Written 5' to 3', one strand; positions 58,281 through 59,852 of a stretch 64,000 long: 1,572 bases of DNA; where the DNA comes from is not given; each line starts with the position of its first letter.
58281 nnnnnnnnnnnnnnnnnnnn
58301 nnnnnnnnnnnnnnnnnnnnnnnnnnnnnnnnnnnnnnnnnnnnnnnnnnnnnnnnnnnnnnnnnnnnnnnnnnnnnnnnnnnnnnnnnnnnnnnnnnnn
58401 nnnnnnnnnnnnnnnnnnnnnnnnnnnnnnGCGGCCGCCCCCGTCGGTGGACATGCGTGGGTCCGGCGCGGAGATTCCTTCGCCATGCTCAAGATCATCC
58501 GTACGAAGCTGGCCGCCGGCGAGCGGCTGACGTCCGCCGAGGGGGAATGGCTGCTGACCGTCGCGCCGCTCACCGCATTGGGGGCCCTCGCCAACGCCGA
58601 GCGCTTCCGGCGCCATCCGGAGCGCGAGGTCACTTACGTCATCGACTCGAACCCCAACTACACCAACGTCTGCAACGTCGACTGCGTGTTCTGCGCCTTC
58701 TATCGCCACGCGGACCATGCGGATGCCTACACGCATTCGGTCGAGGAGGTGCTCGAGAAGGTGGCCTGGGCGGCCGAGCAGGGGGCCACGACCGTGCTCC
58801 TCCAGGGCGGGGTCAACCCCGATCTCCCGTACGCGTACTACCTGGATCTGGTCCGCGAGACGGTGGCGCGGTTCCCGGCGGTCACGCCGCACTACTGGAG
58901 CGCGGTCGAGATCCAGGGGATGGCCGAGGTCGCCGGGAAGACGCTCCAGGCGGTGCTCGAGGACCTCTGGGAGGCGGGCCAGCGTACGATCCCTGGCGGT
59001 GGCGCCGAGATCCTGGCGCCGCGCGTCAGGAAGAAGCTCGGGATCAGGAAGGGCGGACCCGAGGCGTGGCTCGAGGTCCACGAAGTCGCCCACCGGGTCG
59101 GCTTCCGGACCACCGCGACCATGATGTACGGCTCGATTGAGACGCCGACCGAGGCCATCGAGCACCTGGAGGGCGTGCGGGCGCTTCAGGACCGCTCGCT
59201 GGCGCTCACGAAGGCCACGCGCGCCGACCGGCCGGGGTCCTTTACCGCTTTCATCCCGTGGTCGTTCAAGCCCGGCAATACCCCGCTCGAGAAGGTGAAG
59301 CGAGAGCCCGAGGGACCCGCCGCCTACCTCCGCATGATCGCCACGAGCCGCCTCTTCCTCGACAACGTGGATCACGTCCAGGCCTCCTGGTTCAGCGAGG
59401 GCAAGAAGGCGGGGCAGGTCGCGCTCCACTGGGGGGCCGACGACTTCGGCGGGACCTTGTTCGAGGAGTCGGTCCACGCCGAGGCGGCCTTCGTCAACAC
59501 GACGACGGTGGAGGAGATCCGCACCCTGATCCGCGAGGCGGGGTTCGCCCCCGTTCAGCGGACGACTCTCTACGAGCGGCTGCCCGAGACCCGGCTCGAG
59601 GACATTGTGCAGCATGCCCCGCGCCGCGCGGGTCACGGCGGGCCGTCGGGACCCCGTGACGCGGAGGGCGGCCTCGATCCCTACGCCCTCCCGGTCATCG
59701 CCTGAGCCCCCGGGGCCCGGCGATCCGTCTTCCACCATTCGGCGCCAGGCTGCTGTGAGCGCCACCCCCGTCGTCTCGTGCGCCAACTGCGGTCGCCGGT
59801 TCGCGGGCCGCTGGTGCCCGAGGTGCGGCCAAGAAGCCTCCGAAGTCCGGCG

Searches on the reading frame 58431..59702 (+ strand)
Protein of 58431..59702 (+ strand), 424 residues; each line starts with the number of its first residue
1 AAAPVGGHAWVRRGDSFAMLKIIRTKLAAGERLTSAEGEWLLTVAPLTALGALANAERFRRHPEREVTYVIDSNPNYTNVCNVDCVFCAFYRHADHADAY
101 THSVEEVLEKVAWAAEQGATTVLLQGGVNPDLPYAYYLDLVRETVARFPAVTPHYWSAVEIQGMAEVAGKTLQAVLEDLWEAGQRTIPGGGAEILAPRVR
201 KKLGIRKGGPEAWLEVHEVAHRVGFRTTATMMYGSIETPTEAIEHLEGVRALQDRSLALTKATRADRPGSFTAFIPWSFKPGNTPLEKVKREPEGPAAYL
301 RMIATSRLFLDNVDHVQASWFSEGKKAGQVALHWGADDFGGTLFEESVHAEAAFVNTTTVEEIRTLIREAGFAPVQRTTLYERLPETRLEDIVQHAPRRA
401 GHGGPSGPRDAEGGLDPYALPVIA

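Call 70: search_protein_families(library=pfam, proteins=[window:58431-59702:+], max_evalue=0.00001)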
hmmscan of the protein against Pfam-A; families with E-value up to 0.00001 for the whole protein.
window:58431-59702:+ (424 aa): 2 families
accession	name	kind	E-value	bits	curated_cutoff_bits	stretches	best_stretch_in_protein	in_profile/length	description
PF19288.4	CofH_C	-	5.7e-30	104.2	27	1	270-384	3-119/125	CofH/MqnC C-terminal region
PF04055.27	Radical_SAM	-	3e-22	80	29.5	1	76-247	2-164/166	Radical SAM superfamily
